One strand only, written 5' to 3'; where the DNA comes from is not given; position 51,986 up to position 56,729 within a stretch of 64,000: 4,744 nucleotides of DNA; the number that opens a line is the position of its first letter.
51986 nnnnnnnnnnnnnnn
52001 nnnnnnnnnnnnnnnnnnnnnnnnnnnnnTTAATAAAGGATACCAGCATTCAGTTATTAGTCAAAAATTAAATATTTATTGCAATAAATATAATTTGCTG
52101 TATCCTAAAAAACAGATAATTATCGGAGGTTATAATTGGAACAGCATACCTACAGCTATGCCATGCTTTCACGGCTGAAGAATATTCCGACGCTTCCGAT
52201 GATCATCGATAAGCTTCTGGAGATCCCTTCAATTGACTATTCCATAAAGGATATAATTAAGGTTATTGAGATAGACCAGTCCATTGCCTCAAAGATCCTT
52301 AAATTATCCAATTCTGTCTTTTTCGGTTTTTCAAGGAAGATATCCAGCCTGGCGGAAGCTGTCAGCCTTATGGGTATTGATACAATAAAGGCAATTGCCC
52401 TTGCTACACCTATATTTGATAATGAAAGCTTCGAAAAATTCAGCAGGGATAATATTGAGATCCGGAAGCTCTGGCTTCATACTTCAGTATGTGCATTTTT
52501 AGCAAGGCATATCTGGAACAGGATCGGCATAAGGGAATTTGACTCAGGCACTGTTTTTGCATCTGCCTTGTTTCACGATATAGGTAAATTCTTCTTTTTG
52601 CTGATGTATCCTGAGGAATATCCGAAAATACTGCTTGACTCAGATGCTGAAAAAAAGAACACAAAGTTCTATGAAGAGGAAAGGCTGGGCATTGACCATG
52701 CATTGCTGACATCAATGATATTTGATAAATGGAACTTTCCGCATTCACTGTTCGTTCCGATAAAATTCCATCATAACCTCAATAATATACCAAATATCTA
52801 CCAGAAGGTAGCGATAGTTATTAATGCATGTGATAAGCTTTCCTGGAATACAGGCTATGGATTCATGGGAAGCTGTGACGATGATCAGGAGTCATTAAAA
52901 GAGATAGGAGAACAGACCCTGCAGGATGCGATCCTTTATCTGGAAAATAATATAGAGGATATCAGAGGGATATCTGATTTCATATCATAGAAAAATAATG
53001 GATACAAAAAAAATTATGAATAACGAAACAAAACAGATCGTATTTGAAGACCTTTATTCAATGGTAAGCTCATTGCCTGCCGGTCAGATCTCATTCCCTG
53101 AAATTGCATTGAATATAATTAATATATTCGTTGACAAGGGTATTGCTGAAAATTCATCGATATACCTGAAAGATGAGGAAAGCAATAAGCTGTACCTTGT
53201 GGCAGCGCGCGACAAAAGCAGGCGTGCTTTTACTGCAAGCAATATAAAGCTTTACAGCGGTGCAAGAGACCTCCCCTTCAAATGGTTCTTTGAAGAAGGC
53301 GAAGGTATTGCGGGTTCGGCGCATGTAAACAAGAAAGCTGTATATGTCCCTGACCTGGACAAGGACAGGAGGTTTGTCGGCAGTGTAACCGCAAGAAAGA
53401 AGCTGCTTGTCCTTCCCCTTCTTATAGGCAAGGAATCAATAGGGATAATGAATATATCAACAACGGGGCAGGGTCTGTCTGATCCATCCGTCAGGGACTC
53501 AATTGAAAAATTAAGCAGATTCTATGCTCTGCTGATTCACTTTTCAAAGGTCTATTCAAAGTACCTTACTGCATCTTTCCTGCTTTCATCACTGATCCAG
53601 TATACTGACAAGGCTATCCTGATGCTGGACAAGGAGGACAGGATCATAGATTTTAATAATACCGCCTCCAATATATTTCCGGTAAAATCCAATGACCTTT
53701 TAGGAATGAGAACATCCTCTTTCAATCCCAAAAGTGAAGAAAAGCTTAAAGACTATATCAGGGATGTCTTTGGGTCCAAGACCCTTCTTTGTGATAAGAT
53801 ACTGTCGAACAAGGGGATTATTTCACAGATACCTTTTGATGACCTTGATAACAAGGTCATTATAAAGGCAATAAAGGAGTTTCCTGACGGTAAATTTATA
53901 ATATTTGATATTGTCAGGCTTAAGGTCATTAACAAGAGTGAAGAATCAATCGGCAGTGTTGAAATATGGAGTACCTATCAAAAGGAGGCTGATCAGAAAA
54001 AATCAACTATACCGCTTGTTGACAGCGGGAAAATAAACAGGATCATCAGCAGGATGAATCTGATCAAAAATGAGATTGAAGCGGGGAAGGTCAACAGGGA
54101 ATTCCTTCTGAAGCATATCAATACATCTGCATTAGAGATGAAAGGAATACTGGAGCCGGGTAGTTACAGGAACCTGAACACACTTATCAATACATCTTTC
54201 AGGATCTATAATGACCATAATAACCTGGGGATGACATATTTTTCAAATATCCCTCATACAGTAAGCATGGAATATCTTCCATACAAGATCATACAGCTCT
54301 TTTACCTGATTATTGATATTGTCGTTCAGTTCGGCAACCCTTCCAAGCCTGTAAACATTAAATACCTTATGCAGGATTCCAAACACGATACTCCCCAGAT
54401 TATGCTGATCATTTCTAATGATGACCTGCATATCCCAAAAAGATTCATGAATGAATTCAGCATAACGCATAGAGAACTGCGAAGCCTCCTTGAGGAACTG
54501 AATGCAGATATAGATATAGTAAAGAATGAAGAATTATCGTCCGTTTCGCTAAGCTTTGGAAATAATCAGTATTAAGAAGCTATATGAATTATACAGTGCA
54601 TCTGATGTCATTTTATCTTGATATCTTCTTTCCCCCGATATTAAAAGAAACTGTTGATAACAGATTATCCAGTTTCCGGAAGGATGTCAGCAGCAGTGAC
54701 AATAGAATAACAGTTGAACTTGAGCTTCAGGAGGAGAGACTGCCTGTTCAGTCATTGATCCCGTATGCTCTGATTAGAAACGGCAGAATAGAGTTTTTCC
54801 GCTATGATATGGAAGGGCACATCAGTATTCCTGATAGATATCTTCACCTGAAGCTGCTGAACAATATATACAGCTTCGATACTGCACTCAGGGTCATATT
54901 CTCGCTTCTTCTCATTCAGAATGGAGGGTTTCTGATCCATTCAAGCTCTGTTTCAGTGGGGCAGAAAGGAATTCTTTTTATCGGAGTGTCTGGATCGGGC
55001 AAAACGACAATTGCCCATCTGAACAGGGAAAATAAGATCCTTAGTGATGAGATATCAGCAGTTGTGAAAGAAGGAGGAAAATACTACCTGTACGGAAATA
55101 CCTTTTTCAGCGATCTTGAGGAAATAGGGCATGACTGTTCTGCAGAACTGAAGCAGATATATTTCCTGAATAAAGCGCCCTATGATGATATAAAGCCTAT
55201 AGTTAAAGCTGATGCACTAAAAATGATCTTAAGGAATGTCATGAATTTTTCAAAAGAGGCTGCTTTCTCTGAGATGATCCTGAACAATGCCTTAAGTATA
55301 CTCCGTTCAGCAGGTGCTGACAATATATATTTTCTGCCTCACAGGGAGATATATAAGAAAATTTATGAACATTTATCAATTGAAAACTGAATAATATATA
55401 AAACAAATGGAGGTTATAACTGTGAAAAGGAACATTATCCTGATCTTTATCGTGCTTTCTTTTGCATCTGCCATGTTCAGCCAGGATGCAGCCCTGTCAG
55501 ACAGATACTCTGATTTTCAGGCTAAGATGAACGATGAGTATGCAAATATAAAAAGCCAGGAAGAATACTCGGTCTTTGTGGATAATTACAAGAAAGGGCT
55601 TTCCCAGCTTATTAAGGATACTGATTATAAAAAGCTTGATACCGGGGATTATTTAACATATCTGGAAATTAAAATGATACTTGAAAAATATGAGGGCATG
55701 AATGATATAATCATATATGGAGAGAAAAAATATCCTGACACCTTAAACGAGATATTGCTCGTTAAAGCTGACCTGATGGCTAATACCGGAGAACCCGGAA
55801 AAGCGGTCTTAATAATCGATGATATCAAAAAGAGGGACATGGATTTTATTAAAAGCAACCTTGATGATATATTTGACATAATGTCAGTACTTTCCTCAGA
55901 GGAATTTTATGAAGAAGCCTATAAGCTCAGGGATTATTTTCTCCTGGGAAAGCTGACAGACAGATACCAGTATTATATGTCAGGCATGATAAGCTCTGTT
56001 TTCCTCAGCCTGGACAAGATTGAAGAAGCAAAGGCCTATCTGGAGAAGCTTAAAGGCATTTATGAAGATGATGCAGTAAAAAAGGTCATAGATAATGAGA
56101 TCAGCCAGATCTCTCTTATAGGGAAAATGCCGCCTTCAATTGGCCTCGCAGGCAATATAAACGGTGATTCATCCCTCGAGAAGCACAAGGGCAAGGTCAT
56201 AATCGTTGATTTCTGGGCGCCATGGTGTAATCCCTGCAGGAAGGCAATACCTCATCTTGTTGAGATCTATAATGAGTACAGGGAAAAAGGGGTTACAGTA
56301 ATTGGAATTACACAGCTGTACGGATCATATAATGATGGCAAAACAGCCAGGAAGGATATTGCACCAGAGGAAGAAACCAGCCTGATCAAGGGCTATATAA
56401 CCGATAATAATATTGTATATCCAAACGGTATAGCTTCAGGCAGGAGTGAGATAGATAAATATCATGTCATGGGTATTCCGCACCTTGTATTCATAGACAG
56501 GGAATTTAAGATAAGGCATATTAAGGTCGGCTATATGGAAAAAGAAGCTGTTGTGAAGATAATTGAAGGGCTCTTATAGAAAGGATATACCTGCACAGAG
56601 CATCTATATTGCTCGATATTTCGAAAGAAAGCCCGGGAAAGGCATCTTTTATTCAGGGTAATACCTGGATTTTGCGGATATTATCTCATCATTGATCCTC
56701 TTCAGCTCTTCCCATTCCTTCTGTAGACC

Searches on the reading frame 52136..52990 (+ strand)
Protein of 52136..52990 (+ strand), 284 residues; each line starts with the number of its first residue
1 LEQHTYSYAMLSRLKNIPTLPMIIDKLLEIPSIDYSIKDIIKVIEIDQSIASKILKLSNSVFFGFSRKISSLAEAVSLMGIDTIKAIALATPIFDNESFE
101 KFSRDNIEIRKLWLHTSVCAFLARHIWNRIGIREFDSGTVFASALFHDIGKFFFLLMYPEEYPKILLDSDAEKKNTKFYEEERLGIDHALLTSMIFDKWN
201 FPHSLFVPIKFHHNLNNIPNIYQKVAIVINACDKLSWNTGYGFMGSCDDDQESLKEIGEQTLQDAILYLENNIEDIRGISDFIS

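Call 17: search_protein_families(library=pfam, proteins=[window:52136-52990:+], max_evalue=0.001)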
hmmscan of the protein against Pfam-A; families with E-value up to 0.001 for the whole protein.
window:52136-52990:+ (284 aa): 2 families
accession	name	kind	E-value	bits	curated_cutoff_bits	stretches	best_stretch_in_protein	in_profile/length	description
PF08668.18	HDOD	-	3.8e-45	154.2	22.9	1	17-214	1-195/196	HDOD domain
PF01966.28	HD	-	2.8e-05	24.8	22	1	115-236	4-114/116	HD domain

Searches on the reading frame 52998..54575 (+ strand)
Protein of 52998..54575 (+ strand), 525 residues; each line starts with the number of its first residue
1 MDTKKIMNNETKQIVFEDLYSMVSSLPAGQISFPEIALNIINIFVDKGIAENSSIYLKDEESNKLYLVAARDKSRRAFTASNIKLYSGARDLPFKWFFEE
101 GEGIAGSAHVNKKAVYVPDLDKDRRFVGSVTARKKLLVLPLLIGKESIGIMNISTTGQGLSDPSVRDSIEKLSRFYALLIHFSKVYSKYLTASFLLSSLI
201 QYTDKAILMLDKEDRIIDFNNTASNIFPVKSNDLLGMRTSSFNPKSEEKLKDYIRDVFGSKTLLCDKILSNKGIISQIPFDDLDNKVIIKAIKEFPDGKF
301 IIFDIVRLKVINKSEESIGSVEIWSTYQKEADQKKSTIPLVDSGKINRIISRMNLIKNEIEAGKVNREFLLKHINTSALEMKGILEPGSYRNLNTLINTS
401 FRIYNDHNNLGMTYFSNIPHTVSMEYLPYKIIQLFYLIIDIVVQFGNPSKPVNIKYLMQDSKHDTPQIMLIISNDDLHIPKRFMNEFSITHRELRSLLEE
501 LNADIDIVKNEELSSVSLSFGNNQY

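Call 17: search_protein_families(library=pfam, proteins=[window:52998-54575:+], max_evalue=0.001)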
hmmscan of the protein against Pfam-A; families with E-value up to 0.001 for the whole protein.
window:52998-54575:+ (525 aa): 1 family
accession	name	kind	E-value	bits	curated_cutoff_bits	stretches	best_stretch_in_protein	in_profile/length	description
PF13185.12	GAF_2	-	1.8e-05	25.4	28.6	1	32-178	3-133/136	GAF domain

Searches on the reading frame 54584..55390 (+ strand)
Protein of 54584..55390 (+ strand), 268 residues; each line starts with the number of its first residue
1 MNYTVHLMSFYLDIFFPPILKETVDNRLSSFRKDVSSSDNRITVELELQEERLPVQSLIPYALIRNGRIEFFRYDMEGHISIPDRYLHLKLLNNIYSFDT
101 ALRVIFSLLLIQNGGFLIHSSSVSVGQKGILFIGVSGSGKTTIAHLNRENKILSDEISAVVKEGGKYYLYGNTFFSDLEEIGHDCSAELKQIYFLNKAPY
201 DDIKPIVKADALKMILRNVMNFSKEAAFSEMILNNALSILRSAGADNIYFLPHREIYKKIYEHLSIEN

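Call 17: search_protein_families(library=pfam, proteins=[window:54584-55390:+], max_evalue=0.001)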
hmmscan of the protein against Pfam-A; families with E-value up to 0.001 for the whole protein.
window:54584-55390:+ (268 aa): 1 family
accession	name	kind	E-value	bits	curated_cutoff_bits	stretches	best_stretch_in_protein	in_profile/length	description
PF01293.25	PEPCK_ATP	-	0.00069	18.9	26.5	1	108-157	189-240/465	Phosphoenolpyruvate carboxykinase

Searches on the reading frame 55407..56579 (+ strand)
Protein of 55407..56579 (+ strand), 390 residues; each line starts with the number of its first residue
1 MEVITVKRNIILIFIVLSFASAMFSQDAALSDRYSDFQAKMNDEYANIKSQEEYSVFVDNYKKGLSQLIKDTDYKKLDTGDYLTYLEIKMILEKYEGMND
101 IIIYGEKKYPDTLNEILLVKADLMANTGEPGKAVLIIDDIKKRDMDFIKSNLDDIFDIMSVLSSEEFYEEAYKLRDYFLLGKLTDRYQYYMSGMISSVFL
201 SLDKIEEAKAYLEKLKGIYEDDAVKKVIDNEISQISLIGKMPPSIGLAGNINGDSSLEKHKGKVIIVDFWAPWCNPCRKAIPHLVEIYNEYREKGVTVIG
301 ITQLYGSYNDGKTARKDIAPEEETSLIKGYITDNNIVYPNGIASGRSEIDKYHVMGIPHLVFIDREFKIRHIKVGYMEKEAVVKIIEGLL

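Call 17: search_protein_families(library=pfam, proteins=[window:55407-56579:+], max_evalue=0.001)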
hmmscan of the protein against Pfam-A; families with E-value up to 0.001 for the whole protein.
window:55407-56579:+ (390 aa): 5 families
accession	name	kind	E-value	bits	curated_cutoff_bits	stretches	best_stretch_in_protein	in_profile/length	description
PF00578.27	AhpC-TSA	-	1.2e-12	48.2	26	1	238-371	1-123/124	AhpC/TSA family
PF08534.16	Redoxin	-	4.4e-12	46.4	26.6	1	243-383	7-141/148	Redoxin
PF00085.26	Thioredoxin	-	3.6e-10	40.2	23.5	1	261-298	17-53/103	Thioredoxin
PF13905.12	Thioredoxin_8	-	1.3e-09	38.7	27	1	262-366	1-91/94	Thioredoxin-like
PF13098.12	Thioredoxin_2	-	5.9e-08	33.4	27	1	260-385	3-103/104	Thioredoxin-like domain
